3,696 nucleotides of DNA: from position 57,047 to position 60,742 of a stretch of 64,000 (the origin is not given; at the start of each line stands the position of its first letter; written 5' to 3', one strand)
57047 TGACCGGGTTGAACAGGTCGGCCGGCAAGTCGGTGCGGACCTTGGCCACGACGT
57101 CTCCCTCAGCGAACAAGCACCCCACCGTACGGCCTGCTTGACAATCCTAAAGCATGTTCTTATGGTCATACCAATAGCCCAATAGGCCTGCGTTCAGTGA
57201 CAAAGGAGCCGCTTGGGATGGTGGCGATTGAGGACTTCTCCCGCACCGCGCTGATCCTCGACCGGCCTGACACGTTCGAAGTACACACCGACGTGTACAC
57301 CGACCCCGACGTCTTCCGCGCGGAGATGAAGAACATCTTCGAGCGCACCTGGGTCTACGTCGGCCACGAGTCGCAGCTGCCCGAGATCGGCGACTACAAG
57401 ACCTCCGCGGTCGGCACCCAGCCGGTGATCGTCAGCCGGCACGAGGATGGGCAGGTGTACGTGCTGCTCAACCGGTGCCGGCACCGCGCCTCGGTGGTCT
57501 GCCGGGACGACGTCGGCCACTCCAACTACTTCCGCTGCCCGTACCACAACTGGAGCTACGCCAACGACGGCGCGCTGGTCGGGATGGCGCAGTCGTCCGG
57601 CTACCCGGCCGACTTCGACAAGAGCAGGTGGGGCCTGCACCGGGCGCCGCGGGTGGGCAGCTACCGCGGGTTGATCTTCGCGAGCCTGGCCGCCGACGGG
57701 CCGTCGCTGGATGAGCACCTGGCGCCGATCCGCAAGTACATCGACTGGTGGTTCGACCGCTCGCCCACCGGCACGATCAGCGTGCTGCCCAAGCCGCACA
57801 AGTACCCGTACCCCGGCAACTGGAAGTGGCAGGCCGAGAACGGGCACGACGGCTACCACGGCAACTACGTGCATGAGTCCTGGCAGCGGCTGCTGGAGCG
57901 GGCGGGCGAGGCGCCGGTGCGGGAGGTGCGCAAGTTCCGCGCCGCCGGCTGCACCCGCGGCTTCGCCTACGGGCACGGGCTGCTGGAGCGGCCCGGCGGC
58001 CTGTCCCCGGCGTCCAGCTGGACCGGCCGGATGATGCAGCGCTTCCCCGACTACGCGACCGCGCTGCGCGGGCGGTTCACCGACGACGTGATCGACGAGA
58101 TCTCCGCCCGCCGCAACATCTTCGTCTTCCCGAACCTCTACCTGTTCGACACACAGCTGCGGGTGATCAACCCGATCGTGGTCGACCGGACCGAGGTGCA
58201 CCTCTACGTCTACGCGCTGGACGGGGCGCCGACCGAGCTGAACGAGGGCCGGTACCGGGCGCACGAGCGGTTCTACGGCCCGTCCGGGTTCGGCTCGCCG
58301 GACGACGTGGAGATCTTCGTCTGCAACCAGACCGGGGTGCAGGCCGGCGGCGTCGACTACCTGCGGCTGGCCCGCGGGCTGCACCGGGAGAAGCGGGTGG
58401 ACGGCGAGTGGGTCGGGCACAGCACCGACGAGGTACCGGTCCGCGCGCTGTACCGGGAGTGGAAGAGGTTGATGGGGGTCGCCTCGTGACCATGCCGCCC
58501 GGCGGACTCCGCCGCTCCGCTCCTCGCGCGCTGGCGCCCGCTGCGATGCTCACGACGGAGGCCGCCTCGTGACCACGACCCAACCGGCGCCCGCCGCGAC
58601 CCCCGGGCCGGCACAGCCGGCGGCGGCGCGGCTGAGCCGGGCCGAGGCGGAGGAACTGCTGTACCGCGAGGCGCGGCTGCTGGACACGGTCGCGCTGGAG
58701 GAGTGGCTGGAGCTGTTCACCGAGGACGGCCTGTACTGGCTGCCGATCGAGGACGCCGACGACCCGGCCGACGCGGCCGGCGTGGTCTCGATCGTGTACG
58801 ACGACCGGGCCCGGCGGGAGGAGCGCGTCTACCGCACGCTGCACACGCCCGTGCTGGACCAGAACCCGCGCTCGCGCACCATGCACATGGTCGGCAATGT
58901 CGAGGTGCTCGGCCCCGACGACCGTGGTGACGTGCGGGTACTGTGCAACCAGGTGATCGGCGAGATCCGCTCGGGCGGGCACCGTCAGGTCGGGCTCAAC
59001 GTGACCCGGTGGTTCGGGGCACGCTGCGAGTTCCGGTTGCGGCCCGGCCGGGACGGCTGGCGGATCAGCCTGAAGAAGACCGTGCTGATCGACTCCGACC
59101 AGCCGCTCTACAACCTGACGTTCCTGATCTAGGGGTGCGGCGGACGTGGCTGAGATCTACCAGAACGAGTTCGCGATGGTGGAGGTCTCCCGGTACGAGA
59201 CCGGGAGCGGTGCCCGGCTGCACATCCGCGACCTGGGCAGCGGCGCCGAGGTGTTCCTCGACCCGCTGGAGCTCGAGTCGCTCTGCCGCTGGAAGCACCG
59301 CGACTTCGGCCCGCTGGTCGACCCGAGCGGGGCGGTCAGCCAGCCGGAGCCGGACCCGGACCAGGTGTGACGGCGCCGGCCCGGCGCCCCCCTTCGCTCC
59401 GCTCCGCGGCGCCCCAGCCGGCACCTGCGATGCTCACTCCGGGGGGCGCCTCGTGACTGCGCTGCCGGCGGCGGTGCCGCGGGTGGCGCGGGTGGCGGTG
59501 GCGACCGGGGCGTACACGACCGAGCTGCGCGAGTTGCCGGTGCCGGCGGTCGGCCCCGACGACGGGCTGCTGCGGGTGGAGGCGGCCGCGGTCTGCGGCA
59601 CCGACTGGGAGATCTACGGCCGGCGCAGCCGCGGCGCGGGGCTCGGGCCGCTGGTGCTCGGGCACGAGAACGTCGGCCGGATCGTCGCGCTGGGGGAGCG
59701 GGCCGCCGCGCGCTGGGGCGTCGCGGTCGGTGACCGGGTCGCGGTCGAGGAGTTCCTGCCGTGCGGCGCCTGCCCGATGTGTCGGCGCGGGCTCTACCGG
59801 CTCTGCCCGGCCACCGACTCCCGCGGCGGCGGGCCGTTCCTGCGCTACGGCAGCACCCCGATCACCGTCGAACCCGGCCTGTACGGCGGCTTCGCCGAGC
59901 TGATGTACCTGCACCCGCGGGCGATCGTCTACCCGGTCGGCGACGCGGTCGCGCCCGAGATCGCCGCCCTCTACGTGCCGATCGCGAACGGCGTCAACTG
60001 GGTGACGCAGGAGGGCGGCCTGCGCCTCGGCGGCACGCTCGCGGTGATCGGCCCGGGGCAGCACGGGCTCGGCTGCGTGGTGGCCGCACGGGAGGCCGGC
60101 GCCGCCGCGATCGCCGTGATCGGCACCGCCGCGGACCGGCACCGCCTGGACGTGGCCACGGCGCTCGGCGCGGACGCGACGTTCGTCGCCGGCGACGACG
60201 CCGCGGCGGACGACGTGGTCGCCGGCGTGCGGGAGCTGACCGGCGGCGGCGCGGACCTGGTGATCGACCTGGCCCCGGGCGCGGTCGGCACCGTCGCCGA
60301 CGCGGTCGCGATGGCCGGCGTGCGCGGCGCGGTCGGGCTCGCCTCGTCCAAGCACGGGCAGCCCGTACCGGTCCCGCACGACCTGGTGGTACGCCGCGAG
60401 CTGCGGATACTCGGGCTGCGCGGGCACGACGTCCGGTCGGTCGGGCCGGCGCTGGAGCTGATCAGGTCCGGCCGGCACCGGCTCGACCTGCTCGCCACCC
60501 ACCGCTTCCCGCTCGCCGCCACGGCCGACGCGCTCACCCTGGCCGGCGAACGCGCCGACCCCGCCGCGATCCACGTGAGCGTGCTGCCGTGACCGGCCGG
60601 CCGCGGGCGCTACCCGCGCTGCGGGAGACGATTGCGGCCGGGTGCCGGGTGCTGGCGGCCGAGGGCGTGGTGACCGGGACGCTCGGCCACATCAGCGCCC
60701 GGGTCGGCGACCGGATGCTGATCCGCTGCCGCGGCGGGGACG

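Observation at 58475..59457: MIRU-like intercistronic repeats with mini-ORFs that bridge neighbouring genes by GTGA overlaps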

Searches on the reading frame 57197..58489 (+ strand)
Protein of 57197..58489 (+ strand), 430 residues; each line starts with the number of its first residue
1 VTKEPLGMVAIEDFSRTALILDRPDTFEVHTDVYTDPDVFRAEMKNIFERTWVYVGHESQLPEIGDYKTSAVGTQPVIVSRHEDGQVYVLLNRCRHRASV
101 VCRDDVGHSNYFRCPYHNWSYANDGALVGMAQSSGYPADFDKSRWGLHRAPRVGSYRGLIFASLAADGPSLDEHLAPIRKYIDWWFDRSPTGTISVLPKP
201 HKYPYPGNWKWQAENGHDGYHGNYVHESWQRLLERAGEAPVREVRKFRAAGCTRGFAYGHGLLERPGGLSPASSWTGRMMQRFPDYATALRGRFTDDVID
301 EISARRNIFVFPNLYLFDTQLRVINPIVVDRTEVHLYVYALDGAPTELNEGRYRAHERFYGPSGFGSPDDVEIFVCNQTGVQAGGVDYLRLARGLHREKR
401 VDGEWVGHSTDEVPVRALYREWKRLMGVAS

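Call 9: search_protein_families(library=pfam, proteins=[window:57197-58489:+])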
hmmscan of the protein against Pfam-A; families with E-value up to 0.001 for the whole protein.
window:57197-58489:+ (430 aa): 2 families
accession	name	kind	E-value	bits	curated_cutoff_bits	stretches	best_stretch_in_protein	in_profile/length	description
PF00355.32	Rieske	-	1.6e-17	63.6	20.3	1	51-132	1-80/88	Rieske [2Fe-2S] domain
PF00848.25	Ring_hydroxyl_A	-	3e-10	40.8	24.9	1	201-426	10-206/208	Ring hydroxylating alpha subunit (catalytic domain)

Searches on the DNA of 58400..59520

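Call 35: search_rna_families(source=window, start=58400, end=59520, threshold=evalue, max_evalue=10)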
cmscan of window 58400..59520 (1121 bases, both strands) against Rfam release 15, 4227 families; matches with E-value up to 10: 2.
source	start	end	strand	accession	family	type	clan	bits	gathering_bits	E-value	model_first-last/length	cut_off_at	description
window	59047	59110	-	RF03369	mir-2217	Gene; miRNA;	-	15.5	60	6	1-62/62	no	mir-2217 microRNA precursor family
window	58897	58965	-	RF01668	P10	Gene; sRNA;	-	15.2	37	1.5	1-72/72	no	Pseudomonas sRNA P10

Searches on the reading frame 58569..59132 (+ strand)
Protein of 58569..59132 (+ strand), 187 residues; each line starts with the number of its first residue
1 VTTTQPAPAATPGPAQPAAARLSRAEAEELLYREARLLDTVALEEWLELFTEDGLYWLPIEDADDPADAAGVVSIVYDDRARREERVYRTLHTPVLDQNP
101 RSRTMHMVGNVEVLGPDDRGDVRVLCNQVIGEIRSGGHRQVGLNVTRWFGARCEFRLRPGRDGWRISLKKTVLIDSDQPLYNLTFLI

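Call 9: search_protein_families(library=pfam, proteins=[window:58569-59132:+])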
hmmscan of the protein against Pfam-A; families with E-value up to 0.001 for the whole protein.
window:58569-59132:+ (187 aa): 2 families
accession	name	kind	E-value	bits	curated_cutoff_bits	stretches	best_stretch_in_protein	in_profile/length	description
PF00866.24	Ring_hydroxyl_B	-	3.7e-23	82.6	27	1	33-175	1-139/144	Ring hydroxylating beta subunit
PF13577.12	SnoaL_4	-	2.6e-10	40.8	24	1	22-167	4-123/126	SnoaL-like domain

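Call 12: find_homologous_proteins(query=window:58569-59132:+)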
Query window:58569-59132:+ (187 aa): 348 proteins with E <= 0.001 among 1969 candidates; the best 120 are listed.
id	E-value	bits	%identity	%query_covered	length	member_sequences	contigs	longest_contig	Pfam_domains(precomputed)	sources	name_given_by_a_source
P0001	9.8e-122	422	100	100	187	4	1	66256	PF00866.25,PF13577.13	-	-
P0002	1.7e-108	379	95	93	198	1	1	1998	PF00866.25,PF13577.13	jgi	jgi:3-phenylpropionate/cinnamic acid dioxygenase small subunit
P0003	7.7e-104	363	92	92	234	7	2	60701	PF00866.25,PF13577.13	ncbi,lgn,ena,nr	ncbi:MAG TPA: aromatic-ring-hydroxylating dioxygenase subunit beta [Mycobacteriales bacterium]|nr:ar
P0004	1.3e-94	333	88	88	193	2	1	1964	PF00866.25,PF13577.13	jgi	jgi:3-phenylpropionate/cinnamic acid dioxygenase small subunit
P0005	4.3e-89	315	77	100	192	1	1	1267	PF00866.25,PF13577.13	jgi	jgi:p-cumate 2,3-dioxygenase subunit beta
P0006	6.2e-81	289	78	90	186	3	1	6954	PF00866.25,PF13577.13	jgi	jgi:3-phenylpropionate/cinnamic acid dioxygenase small subunit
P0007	4.1e-79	283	73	95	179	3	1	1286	PF00866.25,PF13577.13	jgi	jgi:ethylbenzene dioxygenase beta subunit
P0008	6.0e-79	282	72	100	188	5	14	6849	PF00866.25,PF13577.13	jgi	jgi:3-phenylpropionate/cinnamic acid dioxygenase small subunit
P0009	9.2e-79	282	79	90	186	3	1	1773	PF00866.25,PF13577.13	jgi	jgi:3-phenylpropionate/cinnamic acid dioxygenase small subunit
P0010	9.5e-79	282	74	89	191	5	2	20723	PF00866.25,PF13577.13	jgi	-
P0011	5.4e-78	279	72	95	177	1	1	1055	PF00866.25,PF13577.13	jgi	jgi:3-phenylpropionate/cinnamic acid dioxygenase small subunit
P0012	1.8e-77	277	74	91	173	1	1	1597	PF00866.25,PF13577.13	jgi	jgi:3-phenylpropionate/cinnamic acid dioxygenase small subunit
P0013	4.5e-77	276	75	90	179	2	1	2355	PF00866.25,PF13577.13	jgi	jgi:3-phenylpropionate/cinnamic acid dioxygenase small subunit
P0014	5.1e-77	276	76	89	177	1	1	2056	PF00866.25,PF13577.13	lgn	-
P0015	7.7e-77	275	74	89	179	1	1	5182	PF00866.25,PF13577.13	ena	-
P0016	9.2e-77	275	77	89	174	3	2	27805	PF00866.25,PF13577.13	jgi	jgi:3-phenylpropionate/cinnamic acid dioxygenase small subunit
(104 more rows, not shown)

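Call 13: find_encoding_contigs(protein=P0003, flank=10000, max_places=4)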
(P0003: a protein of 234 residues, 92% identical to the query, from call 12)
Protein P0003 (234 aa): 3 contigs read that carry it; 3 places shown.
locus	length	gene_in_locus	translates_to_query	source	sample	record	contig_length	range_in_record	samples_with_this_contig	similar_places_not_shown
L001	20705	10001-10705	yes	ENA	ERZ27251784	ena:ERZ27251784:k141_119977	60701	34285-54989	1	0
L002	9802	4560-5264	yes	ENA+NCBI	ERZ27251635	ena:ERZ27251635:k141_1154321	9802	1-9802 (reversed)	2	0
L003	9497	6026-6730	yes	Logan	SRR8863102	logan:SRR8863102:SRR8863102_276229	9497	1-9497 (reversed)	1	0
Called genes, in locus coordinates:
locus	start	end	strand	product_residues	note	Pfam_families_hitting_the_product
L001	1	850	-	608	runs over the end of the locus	PF00652:Ricin_B_lectin, PF14200:RicinB_lectin_2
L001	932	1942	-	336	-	PF00356:LacI, PF00532:Peripla_BP_1, PF13377:Peripla_BP_3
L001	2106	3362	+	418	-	PF01547:SBP_bac_1, PF13416:SBP_bac_8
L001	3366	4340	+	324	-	PF00528:BPD_transp_1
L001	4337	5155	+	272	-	PF00528:BPD_transp_1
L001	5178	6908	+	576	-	PF22422:MGH1-like_GH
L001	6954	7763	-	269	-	PF03446:NAD_binding_2, PF14833:NAD_binding_11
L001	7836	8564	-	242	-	PF00392:GntR, PF14502:HTH_41, PF07729:FCD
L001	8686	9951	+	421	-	PF00355:Rieske, PF00848:Ring_hydroxyl_A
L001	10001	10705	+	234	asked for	PF13577:SnoaL_4, PF00866:Ring_hydroxyl_B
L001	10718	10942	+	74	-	-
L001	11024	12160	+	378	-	PF08240:ADH_N, PF00107:ADH_zinc_N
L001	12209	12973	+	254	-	PF00596:Aldolase_II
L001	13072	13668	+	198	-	PF07883:Cupin_2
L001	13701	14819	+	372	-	PF01547:SBP_bac_1, PF13531:SBP_bac_11 (weak), PF13416:SBP_bac_8, PF13343:SBP_bac_6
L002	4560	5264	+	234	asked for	PF13577:SnoaL_4, PF00866:Ring_hydroxyl_B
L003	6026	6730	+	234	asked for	PF13577:SnoaL_4, PF00866:Ring_hydroxyl_B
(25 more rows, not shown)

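Call 14: find_encoding_contigs(protein=P0002, flank=3000, max_places=3)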
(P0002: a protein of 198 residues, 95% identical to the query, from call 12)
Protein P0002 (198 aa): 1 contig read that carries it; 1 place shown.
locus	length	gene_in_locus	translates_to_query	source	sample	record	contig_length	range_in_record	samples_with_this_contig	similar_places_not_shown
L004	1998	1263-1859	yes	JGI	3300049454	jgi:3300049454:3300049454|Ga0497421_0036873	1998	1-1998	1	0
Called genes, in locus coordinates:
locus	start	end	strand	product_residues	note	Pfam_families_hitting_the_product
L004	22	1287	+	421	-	PF00355:Rieske, PF00848:Ring_hydroxyl_A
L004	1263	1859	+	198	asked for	PF13577:SnoaL_4, PF00866:Ring_hydroxyl_B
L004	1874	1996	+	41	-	?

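Call 15: find_encoding_contigs(protein=P0004, flank=3000, max_places=3)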
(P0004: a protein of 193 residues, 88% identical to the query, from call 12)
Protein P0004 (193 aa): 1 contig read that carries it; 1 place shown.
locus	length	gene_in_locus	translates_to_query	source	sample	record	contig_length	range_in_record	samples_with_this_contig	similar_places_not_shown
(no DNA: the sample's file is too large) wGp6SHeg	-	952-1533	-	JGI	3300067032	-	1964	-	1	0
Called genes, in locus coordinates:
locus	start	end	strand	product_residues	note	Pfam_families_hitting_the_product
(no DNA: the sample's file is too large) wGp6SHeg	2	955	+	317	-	?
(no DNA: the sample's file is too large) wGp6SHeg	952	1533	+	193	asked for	PF13577:SnoaL_4, PF00866:Ring_hydroxyl_B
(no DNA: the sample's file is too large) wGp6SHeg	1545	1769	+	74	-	-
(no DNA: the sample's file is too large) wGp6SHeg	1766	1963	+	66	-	?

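Call 57: find_encoding_contigs(protein=P0016, flank=3000, max_places=2)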
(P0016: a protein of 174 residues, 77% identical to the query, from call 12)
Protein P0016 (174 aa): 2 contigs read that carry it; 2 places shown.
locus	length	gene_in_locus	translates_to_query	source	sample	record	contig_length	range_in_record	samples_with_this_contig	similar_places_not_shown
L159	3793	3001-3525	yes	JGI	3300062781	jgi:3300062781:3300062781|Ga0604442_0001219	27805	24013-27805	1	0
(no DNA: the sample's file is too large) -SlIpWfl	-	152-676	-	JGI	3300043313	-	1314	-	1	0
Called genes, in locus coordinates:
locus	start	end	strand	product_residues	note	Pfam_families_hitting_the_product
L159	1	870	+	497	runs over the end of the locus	PF04244:DPRP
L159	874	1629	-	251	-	PF00392:GntR, PF14502:HTH_41 (faint), PF07729:FCD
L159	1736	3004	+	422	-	PF00355:Rieske, PF00848:Ring_hydroxyl_A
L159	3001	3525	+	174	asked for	PF13577:SnoaL_4, PF00866:Ring_hydroxyl_B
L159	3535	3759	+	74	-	-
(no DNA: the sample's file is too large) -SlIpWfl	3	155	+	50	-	?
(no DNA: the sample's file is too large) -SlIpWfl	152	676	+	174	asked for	PF13577:SnoaL_4, PF00866:Ring_hydroxyl_B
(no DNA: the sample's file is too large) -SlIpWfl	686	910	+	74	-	-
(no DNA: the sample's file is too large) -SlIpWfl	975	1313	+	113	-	?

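Call 58: find_encoding_contigs(protein=P0006, flank=3000, max_places=2)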
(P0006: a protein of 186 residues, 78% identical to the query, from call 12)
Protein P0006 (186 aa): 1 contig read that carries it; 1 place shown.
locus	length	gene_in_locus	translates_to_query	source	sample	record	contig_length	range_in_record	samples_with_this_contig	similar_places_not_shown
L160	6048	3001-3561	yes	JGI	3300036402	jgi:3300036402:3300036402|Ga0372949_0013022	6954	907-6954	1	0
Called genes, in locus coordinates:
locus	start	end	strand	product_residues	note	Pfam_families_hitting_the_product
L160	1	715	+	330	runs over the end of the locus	PF19818:DUF6301, PF22552:TY-Chap3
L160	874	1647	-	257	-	PF00392:GntR, PF14502:HTH_41 (faint), PF07729:FCD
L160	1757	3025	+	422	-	PF00355:Rieske, PF00848:Ring_hydroxyl_A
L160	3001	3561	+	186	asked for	PF13577:SnoaL_4, PF00866:Ring_hydroxyl_B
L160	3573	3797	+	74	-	-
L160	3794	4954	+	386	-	PF08240:ADH_N, PF00107:ADH_zinc_N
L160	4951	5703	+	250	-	PF00596:Aldolase_II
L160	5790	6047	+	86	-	?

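Call 59: find_encoding_contigs(protein=P0010, flank=3000, max_places=2)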
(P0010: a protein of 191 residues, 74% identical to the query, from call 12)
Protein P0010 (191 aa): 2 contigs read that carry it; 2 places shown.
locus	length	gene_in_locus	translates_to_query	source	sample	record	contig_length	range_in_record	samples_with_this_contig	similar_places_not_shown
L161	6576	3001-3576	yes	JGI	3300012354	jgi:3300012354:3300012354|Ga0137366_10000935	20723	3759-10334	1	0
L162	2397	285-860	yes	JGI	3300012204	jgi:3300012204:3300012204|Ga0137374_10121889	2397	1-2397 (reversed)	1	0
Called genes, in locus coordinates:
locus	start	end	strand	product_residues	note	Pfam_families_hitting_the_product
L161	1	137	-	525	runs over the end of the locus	PF02805:Ada_Zn_binding, PF12833:HTH_18, PF00165:HTH_AraC (weak), PF06029:AlkA_N, PF00730:HhH-GPD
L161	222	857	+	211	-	PF01865:PhoU_div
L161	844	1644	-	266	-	PF00392:GntR, PF14502:HTH_41 (weak), PF07729:FCD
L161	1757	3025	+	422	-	PF00355:Rieske, PF00848:Ring_hydroxyl_A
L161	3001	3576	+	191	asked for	PF13577:SnoaL_4, PF00866:Ring_hydroxyl_B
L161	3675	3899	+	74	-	-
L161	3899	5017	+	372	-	PF08240:ADH_N, PF00107:ADH_zinc_N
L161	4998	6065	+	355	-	PF04909:Amidohydro_2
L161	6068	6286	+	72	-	PF01361:Tautomerase, PF14552:Tautomerase_2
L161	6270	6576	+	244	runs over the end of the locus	PF00596:Aldolase_II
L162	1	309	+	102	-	?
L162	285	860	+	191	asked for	PF13577:SnoaL_4, PF00866:Ring_hydroxyl_B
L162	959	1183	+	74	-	-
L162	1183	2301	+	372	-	PF08240:ADH_N, PF00107:ADH_zinc_N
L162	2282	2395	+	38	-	?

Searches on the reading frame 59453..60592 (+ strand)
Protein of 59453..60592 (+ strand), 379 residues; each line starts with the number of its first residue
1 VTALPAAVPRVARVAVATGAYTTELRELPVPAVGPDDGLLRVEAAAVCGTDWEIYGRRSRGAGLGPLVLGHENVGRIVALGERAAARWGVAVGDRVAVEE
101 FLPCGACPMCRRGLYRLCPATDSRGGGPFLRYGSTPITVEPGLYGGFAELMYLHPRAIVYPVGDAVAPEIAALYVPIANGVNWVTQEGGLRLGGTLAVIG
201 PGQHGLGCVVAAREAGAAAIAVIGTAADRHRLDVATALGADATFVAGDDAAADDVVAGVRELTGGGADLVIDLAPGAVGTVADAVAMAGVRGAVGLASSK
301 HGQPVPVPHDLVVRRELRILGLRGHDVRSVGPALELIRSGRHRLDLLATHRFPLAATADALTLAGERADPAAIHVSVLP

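Call 9: search_protein_families(library=pfam, proteins=[window:59453-60592:+])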
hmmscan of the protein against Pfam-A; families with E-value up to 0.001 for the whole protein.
window:59453-60592:+ (379 aa): 2 families
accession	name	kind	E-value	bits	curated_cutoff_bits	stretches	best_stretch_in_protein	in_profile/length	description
PF08240.17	ADH_N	-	3.6e-20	72.6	23.5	1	34-158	1-99/104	Alcohol dehydrogenase GroES-like domain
PF00107.32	ADH_zinc_N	-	1.1e-11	45.2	31.8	1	205-336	3-126/129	Zinc-binding dehydrogenase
